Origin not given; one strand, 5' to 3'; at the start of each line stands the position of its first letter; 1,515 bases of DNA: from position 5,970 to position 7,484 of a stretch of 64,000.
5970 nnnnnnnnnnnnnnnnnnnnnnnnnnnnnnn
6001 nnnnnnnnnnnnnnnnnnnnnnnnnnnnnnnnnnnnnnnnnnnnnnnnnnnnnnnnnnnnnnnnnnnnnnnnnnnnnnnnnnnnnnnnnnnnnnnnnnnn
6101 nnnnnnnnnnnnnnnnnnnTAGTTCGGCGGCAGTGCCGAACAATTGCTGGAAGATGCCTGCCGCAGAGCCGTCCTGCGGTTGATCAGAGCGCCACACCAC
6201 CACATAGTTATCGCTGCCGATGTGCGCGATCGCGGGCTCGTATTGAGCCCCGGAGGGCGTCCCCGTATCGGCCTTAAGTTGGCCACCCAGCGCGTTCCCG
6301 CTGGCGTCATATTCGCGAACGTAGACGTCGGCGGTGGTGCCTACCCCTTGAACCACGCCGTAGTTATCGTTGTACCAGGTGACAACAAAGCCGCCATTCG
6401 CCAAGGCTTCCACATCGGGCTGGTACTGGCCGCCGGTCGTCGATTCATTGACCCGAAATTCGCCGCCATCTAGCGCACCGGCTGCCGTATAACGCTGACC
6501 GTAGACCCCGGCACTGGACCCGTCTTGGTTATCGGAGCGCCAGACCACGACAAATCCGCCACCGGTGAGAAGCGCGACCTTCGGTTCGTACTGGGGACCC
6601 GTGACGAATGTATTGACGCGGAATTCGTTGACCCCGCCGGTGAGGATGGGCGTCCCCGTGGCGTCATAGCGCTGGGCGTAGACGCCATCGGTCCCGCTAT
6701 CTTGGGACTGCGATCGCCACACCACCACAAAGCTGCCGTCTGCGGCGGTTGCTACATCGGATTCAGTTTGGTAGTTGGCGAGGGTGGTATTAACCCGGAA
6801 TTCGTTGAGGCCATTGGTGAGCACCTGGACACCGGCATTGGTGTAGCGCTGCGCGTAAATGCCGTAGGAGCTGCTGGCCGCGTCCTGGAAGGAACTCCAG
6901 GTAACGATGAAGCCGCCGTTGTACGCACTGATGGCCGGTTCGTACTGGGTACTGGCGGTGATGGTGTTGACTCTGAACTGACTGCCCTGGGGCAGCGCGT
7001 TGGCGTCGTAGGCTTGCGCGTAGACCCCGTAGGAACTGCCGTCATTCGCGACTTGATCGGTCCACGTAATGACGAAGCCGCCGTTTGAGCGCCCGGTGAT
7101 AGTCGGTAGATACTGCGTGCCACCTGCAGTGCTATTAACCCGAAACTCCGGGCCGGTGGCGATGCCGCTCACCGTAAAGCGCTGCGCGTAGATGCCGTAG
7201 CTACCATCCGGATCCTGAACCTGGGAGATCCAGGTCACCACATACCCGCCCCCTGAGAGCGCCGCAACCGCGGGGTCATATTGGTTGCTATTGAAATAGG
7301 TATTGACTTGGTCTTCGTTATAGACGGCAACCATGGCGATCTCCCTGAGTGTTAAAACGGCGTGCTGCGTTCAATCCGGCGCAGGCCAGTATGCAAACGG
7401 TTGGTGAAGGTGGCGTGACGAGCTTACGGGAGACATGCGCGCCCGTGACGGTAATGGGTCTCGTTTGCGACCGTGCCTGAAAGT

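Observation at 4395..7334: Giant protein built from about 47-residue tandem repeats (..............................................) of unrecognised family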

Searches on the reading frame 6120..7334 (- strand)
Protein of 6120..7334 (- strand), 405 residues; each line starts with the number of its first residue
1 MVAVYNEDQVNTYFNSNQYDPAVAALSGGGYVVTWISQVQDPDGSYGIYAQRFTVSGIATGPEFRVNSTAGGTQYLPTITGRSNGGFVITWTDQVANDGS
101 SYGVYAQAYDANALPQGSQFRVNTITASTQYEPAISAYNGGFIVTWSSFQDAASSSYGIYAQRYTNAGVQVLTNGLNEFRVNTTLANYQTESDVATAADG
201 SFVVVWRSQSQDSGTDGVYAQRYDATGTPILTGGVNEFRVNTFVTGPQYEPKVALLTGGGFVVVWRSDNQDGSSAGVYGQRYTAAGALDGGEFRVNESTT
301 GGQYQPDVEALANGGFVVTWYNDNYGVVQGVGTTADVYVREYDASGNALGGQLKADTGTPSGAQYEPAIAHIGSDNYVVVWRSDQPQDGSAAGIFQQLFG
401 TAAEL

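Call 14: search_solved_structures(query=window:6120-7334:-, max_evalue=10, show_alignments=2)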
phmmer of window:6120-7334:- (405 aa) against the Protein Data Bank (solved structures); distinct sequences matched with E-value up to 10: 0.

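Call 30: predict_structure(alignment_id=A1)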
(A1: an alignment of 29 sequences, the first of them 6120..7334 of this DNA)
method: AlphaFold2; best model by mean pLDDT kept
length: 405 residues; sequences in the alignment: 29
mean_pLDDT: 89.1   pTM: 0.91
mean pLDDT of the five models: 89.1, 88.8, 88.3, 88.3, 87.1
residues with pLDDT >= 90: 272; 70-90: 101; 50-70: 29; < 50: 3
segments of 3 or more residues with pLDDT < 50: 328-330
pLDDT, mean of each block of 10 residues (from residue 1): 82 87 95 93 84 95 88 91 96 72 92 93 85 96 92 73 94 88 86 97 94 84 95 86 90 96 95 91 94 92 96 97 68 81 96 82 90 95 75 90 75
secondary structure, 60 per line:
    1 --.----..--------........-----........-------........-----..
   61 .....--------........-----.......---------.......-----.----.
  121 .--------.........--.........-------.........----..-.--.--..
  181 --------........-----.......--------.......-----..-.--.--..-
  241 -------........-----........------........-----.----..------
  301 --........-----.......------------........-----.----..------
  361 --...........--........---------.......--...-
elements in order: E18-25 E31-38 E46-53 E59-65 E74-81 E87-93 E103-109 E130-138 E141-149 E157-165 E189-196 E202-208 E217-223 E248-255 E261-268 E275-282 E303-310 E316-322 E335-342 E363-373 E376-383 E393-399

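Call 33: fold_search(model_id=the predicted structure, library=pdb)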
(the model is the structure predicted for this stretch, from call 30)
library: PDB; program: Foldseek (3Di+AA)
matches with E <= 10: 861; with E <= 0.001: 468
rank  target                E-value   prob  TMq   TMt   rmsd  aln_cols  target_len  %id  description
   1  7fh6                  7.1e-12  1.00  0.72  0.46   4.5       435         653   14  Friedel-Crafts alkylation enzyme CylK (released 2022-02-16)
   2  7fh8                  1.2e-11  1.00  0.72  0.46   4.5       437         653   14  Friedel-Crafts alkylation enzyme CylK mutant H391A (released 2022-02-16)
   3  7fh7                  2.5e-11  1.00  0.71  0.46   4.7       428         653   14  Friedel-Crafts alkylation enzyme CylK mutant Y37F (released 2022-02-16)
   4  7esn_A                4.2e-10  1.00  0.61  0.57   6.8       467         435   13  Crystal structure of a L-rhamnose-alpha-1,4-D-glucuronate lyase from Fusarium oxysporum 12S, H105F Rha-GlcA complex (released 2021-08-04)
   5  7esk_A                4.4e-10  1.00  0.64  0.63   6.1       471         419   13  Crystal structure of a L-rhamnose-alpha-1,4-D-glucuronate lyase from Fusarium oxysporum 12S, Ligand free form (released 2021-08-04)
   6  5hx0_A                4.9e-10  1.00  0.56  0.61   7.3       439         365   12  Crystal structure of unknown function protein Dfer_1899 fromDyadobacter fermentans DSM 18053 (released 2016-02-17)
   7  7esl                  4.9e-10  1.00  0.64  0.63   6.0       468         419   13  Crystal structure of a L-rhamnose-alpha-1,4-D-glucuronate lyase from Fusarium oxysporum 12S, N247A N-glycan free form (released 2021-08-04)
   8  5hx0_B                9.5e-10  1.00  0.57  0.63   7.1       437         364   12  Crystal structure of unknown function protein Dfer_1899 fromDyadobacter fermentans DSM 18053 (released 2016-02-17)
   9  3h6j                  3.5e-09  1.00  0.53  0.49  16.5       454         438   12  Crystal structure of a putative neuraminidase from Pseudomonas aeruginosa (released 2009-05-12)
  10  2w5n                  7.5e-09  1.00  0.53  0.57   8.0       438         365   12  Native structure of the GH93 alpha-L-arabinofuranosidase of Fusarium graminearum (released 2009-03-03)
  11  7mhu_A                9.5e-09  1.00  0.47  0.50   9.1       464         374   11  Sialidase24 apo (released 2022-02-23)
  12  2w38                  9.5e-09  1.00  0.50  0.48  16.5       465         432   12  Crystal structure of the pseudaminidase from Pseudomonas aeruginosa (released 2008-12-23)
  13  2ydp_A                3.0e-08  1.00  0.52  0.57   7.3       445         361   12  Structure of the E242A mutant of the alpha-l-arabinofuranosidase arb93a from fusarium graminearum in complex with an i (released 2011-07-13)
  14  3a71                  3.3e-08  1.00  0.52  0.58   7.3       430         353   15  High resolution structure of Penicillium chrysogenum alpha-L-arabinanase (released 2010-09-15)
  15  6qzh                  4.2e-08  1.00  0.51  0.31  10.8       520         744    9  Structure of the human CC Chemokine Receptor 7 in complex with the intracellular allosteric antagonist Cmp2105 and the i (released 2019-09-04)
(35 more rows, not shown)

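Call 41: search_protein_families(library=ncbifam, alignment_id=A1, max_evalue=0.01)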
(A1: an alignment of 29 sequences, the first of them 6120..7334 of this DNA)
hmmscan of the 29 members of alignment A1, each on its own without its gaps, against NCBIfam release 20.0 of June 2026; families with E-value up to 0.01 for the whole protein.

A. member 1, window:6120-7334:- (405 aa): 1 family
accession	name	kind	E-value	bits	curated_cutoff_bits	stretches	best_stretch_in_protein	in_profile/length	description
NF004039.0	PRK05529.1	equivalog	0.0024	17.1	353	0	77-153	152-225/255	cell division protein FtsQ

B. families by the number of members that match (of 29 scanned): 8 families
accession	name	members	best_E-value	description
NF053835.1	PDIAV_lipo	19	5.3e-09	PDIAV motif-containing lipoprotein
NF038383.1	lipo_LIC12048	4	3.2e-08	LIC12048 family lipoprotein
NF004173.0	PRK05641.1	2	5.1e-08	putative acetyl-CoA carboxylase biotin carboxyl carrier protein subunit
NF004842.0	PRK06193.1-3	2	0.00088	hypothetical protein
TIGR04183.1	Por_Secre_tail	1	1.6e-05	T9SS type A sorting domain-containing protein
NF004039.0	PRK05529.1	1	0.0024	cell division protein FtsQ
NF045517.1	halo_surf_dom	1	0.0051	BGTF surface domain-containing protein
NF033814.1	copper_CopC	1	0.0056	copper homeostasis periplasmic binding protein CopC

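Call 64: search_protein_representatives(alignment_id=A1)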
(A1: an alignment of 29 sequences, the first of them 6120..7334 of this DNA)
Query: 29 sequences, 393 profile positions. Proteins with E-value up to 0.001 (for the whole library): 64036; up to 1e-10: 45135; up to 1e-30: 22649. The best 150 are listed.
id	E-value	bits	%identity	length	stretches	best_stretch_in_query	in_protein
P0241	0.0e+00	3762.5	-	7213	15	3-311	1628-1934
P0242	0.0e+00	3071.3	-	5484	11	1-392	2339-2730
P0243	0.0e+00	2947.8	-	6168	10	3-393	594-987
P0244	0.0e+00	2728.7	-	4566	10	3-388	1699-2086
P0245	0.0e+00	2611.4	-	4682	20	13-368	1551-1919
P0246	0.0e+00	2583.2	-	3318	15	4-278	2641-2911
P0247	0.0e+00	2576.1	-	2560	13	4-372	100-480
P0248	0.0e+00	2506.8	-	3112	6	2-393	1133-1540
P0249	0.0e+00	2463.9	-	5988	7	2-392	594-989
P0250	0.0e+00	2440.3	-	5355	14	4-276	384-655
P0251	0.0e+00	2380.1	-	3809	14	4-297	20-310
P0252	0.0e+00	2295.6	-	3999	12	4-273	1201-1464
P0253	0.0e+00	2267.7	-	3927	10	4-310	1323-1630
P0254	0.0e+00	2267.0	-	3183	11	6-345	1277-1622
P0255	0.0e+00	2260.0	-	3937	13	4-298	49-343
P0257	0.0e+00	2234.4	-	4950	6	4-392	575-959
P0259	0.0e+00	2060.2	-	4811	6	4-392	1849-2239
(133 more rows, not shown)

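Call 68: search_protein_families(library=pfam, proteins=[P0259], max_evalue=0.01)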
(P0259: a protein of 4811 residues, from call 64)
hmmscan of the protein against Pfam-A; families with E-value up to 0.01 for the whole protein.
P0259 (4811 aa): 9 families
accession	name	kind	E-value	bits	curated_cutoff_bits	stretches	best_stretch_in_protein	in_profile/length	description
PF17963.7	Big_9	-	3.1e-189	614.9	23.6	10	4301-4389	1-89/89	Bacterial Ig domain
PF17892.7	Cadherin_5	-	9.4e-163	529.3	26.5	8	4300-4391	1-98/98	Cadherin-like domain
PF17803.7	Cadherin_4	-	4e-154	501.9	25.1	10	4087-4156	1-71/71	Bacterial cadherin-like domain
PF03160.20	Calx-beta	-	6.2e-12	46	27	1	4492-4603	8-119/119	Calx-beta domain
PF16184.11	Cadherin_3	-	1.6e-06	28.5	25.5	0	3406-3477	28-100/106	Cadherin-like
PF22352.2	K319L-like_PKD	-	5.2e-06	26.8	27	0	3496-3577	2-84/84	K319L-like, PKD domain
PF19076.6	CshA_repeat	-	4.5e-05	24.5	27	0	4427-4485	45-102/103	Surface adhesin CshA repetitive domain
PF00801.26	PKD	-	8.5e-05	22.9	23.5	1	3498-3573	8-77/80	PKD domain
PF05660.16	DUF807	-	0.0059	17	25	0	2940-2988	82-130/142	Coxiella burnetii protein of unknown function (DUF807)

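Call 79: find_encoding_contigs(protein=P0259, flank=10000, max_places=2)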
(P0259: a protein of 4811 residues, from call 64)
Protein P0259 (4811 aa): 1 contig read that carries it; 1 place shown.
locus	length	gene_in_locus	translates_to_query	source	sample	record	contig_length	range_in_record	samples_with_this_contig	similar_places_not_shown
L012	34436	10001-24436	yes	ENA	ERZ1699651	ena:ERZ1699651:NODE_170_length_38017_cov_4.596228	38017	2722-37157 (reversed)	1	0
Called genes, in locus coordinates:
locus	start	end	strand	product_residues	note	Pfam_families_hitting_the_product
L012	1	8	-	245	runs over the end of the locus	PF01027:Bax1-I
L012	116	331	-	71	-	PF06568:YjiS-like (weak)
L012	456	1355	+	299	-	PF00126:HTH_1, PF03466:LysR_substrate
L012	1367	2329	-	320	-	PF08240:ADH_N, PF00107:ADH_zinc_N, PF13602:ADH_zinc_N_2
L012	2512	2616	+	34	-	-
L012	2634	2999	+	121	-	PF13560:HTH_31, PF13443:HTH_26 (weak), PF01381:HTH_3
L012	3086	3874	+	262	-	PF00459:Inositol_P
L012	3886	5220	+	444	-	PF01979:Amidohydro_1, PF07969:Amidohydro_3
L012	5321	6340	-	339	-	PF13593:SBF_like (weak), PF01758:SBF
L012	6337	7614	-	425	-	PF07690:MFS_1 (weak)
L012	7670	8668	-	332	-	PF00044:Gp_dh_N, PF02800:Gp_dh_C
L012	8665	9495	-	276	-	PF01451:LMWPc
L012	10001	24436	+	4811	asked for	PF17963:Big_9, PF18911:PKD_4, PF17803:Cadherin_4, PF17803:Cadherin_4, PF17892:Cadherin_5, PF17963:Big_9, PF17803:Cadherin_4, PF17892:Cadherin_5, +17 more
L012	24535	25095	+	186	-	-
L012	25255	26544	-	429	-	PF01979:Amidohydro_1, PF07969:Amidohydro_3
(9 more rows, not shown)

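Call 80: find_encoding_contigs(protein=P0257, flank=10000, max_places=2)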
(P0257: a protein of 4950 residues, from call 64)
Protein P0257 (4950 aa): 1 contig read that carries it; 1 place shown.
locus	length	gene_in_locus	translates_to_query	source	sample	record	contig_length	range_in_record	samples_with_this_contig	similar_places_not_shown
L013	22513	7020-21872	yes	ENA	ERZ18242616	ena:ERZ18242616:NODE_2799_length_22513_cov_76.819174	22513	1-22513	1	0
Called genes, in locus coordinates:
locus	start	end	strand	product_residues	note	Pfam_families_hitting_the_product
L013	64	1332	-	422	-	-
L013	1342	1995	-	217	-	PF00005:ABC_tran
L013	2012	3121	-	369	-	PF02563:Poly_export, PF10531:SLBB (faint), PF22461:SLBB_2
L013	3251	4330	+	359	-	-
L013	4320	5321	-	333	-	-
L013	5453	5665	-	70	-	PF01695:IstB_IS21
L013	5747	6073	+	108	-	PF01527:HTH_Tnp_1 (weak)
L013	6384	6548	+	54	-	-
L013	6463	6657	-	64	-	PF13384:HTH_23 (weak), PF01527:HTH_Tnp_1 (weak)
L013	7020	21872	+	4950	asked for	PF17803:Cadherin_4, PF17892:Cadherin_5, PF17963:Big_9, PF17803:Cadherin_4, PF17892:Cadherin_5, PF17963:Big_9, PF17803:Cadherin_4, PF17892:Cadherin_5, +13 more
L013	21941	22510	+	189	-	-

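Call 81: search_solved_structures(query=A1, max_evalue=10, show_alignments=1)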
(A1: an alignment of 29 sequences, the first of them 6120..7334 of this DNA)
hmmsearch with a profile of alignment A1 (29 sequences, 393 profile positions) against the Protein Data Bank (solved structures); distinct sequences matched with E-value up to 10: 1.
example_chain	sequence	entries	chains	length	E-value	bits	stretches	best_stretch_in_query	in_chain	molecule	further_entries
5c0p_A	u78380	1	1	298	1.2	11.2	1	13-65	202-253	Endo-arabinase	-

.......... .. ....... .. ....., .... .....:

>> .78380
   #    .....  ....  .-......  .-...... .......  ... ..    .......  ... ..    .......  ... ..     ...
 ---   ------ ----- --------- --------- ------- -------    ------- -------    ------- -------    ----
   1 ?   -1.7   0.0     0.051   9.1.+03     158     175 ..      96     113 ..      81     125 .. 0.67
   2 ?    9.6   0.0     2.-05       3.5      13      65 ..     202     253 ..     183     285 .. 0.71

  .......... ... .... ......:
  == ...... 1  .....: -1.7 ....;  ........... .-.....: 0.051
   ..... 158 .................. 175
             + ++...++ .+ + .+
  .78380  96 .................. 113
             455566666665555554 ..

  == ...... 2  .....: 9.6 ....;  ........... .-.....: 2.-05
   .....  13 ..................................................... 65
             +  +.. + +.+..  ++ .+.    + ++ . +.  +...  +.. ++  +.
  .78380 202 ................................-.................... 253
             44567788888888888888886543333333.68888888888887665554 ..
